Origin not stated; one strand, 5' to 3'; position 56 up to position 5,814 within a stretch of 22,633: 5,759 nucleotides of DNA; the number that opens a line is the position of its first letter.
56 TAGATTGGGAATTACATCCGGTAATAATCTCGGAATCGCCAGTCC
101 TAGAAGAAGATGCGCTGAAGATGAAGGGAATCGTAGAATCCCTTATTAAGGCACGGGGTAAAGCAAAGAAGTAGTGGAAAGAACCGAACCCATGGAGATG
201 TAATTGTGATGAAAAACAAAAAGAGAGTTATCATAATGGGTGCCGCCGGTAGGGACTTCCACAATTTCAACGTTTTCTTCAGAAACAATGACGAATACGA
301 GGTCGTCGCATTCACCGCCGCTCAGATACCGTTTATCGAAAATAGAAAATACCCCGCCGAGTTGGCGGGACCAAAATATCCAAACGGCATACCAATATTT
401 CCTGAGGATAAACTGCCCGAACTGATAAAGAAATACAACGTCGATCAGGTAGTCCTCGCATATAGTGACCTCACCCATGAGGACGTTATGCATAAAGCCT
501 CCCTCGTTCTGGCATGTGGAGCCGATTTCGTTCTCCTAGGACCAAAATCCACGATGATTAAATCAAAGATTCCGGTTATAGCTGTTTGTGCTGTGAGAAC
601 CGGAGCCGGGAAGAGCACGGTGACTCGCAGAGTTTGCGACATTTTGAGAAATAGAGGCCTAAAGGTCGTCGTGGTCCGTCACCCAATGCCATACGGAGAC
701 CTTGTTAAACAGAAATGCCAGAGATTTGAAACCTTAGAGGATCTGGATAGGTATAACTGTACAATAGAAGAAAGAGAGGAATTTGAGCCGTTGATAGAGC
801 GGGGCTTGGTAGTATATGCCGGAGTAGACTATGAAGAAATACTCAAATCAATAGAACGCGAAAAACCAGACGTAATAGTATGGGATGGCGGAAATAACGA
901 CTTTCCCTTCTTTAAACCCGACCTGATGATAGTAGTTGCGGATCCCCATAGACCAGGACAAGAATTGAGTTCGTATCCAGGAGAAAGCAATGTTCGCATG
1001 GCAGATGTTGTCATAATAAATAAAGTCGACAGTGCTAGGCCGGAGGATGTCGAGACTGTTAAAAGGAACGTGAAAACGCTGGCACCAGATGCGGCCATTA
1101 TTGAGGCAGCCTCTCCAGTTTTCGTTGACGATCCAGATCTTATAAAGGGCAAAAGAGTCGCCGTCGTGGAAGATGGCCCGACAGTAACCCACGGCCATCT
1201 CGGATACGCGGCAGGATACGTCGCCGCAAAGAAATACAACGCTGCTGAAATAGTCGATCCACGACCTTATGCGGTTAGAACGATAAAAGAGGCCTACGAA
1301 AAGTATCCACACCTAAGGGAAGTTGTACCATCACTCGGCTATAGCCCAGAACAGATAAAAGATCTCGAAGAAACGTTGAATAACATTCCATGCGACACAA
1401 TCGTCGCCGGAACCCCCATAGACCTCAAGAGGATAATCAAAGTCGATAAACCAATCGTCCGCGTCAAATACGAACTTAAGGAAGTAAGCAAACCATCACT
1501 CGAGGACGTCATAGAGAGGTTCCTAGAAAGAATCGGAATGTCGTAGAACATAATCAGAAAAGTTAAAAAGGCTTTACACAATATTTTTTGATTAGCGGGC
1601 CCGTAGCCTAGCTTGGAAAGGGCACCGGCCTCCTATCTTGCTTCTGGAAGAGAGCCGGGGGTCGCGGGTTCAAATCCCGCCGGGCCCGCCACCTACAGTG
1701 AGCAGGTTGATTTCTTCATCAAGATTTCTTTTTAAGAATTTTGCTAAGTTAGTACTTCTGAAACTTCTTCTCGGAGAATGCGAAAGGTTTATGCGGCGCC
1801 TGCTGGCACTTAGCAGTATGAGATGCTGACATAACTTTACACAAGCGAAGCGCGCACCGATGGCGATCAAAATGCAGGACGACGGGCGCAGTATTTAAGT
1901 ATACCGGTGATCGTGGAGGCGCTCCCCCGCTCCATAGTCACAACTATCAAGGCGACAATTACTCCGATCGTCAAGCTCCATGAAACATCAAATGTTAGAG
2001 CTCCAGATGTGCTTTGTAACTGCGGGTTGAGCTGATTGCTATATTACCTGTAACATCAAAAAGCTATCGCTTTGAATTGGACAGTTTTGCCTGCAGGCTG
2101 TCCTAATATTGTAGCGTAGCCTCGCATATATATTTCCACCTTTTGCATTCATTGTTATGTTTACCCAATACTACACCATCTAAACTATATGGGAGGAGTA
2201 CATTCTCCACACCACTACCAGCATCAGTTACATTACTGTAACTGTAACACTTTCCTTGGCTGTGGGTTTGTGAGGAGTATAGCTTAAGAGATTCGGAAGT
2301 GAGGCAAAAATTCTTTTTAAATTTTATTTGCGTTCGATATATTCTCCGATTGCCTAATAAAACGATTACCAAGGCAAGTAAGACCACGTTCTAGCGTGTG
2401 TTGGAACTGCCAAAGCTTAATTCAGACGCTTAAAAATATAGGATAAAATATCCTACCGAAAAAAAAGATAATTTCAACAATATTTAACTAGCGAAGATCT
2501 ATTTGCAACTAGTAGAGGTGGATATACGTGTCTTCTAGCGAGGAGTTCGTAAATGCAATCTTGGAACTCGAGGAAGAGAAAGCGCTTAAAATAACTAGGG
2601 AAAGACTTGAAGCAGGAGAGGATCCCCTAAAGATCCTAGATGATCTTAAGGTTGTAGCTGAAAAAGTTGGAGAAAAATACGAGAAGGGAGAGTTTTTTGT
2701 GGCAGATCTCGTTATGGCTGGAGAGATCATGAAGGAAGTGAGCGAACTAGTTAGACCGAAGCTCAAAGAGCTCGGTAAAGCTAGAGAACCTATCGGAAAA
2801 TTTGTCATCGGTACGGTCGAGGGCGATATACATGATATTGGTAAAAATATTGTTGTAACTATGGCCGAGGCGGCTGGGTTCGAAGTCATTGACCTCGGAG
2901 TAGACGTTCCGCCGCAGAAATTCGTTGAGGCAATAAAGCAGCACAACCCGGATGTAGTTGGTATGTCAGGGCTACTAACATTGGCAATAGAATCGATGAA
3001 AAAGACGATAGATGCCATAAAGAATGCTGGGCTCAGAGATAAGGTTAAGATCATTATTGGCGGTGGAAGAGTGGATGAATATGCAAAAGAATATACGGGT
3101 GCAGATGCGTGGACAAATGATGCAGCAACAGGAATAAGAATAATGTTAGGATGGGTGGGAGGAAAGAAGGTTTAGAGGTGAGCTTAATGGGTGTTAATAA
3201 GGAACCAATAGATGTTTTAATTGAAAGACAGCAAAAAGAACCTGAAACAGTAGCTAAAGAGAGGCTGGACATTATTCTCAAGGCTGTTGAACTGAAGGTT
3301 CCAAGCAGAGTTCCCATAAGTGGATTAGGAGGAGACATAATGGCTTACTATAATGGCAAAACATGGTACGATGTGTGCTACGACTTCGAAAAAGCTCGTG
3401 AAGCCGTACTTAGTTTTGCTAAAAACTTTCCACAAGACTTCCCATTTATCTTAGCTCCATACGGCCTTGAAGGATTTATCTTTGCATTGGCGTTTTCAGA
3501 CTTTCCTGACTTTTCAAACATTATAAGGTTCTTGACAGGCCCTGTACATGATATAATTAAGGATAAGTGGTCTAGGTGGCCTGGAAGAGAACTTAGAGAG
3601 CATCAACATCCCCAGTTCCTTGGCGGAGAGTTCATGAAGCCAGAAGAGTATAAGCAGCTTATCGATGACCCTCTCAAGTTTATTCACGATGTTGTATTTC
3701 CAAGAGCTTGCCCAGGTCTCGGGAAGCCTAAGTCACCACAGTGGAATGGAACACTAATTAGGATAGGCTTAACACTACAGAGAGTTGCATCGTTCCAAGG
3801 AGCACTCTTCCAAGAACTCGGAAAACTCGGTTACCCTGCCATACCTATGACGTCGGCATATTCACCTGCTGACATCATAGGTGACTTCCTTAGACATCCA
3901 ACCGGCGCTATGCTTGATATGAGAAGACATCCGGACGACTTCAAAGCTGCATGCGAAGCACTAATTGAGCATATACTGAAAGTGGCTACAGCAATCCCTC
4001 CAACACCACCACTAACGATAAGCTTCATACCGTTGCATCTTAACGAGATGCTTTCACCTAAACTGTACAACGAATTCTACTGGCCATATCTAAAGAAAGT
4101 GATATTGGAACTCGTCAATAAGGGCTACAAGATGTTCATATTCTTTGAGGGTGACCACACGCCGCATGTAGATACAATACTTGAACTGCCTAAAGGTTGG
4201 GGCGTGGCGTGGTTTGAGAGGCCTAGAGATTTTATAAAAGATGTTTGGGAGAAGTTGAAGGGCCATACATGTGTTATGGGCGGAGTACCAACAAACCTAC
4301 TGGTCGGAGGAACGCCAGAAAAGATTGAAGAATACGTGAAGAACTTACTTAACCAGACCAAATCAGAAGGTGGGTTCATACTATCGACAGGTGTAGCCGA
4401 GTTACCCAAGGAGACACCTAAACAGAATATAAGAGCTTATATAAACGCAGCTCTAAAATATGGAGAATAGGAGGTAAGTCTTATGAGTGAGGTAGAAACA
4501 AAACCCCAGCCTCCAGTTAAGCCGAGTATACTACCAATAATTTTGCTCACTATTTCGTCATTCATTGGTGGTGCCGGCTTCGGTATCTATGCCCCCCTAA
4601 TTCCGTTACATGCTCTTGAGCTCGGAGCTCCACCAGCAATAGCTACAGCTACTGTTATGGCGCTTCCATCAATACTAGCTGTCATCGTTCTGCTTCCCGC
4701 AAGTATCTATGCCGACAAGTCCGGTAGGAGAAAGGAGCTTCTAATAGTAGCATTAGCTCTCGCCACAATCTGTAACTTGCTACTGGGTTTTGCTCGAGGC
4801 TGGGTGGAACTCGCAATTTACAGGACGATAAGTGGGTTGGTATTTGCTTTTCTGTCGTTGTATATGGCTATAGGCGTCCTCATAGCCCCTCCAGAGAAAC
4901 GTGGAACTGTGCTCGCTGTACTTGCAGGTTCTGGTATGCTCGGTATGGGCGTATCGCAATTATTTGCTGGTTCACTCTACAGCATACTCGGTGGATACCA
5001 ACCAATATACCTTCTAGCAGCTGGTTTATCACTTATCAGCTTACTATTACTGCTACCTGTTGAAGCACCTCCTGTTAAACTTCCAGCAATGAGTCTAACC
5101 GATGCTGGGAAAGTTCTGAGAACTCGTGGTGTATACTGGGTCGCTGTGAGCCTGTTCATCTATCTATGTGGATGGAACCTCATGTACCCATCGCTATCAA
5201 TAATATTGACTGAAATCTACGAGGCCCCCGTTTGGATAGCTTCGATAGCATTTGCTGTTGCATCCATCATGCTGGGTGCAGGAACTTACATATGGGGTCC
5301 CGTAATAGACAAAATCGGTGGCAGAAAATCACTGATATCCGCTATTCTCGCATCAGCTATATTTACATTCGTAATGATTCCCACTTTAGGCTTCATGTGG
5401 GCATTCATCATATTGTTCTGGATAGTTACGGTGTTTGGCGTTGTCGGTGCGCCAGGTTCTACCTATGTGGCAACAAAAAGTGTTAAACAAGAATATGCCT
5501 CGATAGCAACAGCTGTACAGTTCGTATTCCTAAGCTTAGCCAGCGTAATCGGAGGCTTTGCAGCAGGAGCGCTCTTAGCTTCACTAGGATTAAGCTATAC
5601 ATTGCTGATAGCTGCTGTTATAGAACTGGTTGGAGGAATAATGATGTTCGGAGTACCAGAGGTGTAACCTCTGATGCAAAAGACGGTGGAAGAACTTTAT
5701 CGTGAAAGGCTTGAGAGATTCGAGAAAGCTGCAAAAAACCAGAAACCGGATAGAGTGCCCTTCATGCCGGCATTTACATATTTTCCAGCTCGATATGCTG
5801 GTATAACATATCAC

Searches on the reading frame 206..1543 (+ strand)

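Call 5: search_protein_families(library=pfam, proteins=[window:206-1543:+])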
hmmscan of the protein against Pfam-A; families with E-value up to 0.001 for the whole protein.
window:206-1543:+ (446 aa): 2 families
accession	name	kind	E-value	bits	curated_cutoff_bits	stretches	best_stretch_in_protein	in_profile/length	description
PF02492.25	cobW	-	5.5e-07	29.8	20.7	1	236-299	113-179/180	CobW/HypB/UreG, nucleotide-binding domain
PF01656.29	CbiA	-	0.00054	20.4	25.4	0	125-157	1-33/125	CobQ/CobB/MinD/ParA nucleotide binding domain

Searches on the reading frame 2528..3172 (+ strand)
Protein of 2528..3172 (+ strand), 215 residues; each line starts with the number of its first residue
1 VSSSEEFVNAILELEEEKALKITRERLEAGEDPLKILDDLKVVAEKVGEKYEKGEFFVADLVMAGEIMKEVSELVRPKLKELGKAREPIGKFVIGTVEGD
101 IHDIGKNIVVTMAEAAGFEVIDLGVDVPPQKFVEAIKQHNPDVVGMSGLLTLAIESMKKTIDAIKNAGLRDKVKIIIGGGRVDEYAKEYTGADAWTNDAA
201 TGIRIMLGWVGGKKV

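Call 5: search_protein_families(library=pfam, proteins=[window:2528-3172:+])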
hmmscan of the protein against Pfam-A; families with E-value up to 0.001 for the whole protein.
window:2528-3172:+ (215 aa): 2 families
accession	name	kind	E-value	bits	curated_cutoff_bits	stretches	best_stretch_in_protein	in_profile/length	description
PF02310.24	B12-binding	-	5.6e-28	97.6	32.1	1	90-193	1-107/121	B12 binding domain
PF02607.22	B12-binding_2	-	1.6e-14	54.3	23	1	5-73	3-71/74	B12 binding domain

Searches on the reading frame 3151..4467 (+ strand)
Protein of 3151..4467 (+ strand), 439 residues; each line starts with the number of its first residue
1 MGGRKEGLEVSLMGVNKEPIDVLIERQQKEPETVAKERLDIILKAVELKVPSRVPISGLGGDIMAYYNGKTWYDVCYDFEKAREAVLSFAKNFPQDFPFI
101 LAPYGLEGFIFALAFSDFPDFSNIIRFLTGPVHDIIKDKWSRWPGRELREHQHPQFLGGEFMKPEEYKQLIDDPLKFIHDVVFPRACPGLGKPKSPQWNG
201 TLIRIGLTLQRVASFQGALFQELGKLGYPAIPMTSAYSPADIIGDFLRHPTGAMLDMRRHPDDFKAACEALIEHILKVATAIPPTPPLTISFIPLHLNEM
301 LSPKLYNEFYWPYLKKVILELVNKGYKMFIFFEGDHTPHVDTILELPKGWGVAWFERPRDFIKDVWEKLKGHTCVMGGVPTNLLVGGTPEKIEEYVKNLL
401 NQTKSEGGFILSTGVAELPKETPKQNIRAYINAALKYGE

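Call 5: search_protein_families(library=pfam, proteins=[window:3151-4467:+])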
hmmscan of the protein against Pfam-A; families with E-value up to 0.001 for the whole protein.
window:3151-4467:+ (439 aa): 1 family
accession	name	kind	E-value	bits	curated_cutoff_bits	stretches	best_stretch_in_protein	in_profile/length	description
PF01208.23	URO-D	-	4.5e-22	79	23.9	1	248-436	160-345/346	Uroporphyrinogen decarboxylase (URO-D)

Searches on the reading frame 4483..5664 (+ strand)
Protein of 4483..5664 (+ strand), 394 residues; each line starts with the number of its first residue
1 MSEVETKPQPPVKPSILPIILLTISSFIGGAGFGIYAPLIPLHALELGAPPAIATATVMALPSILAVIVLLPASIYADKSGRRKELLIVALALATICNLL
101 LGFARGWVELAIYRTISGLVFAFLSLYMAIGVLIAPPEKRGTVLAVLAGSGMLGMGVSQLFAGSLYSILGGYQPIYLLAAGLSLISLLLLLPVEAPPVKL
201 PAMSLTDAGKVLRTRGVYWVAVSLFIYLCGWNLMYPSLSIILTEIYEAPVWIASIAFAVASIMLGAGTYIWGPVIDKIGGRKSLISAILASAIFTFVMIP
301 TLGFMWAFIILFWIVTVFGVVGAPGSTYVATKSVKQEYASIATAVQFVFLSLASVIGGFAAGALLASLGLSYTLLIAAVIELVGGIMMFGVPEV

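Call 5: search_protein_families(library=pfam, proteins=[window:4483-5664:+])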
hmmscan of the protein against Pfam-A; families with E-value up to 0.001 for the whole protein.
window:4483-5664:+ (394 aa): 2 families
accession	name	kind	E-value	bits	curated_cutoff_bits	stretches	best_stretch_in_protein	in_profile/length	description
PF07690.21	MFS_1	-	1.1e-35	123.6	33.4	2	22-239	1-222/347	Major Facilitator Superfamily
PF00083.30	Sugar_tr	-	3e-05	23.5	22.3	0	55-182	48-180/452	Sugar (and other) transporter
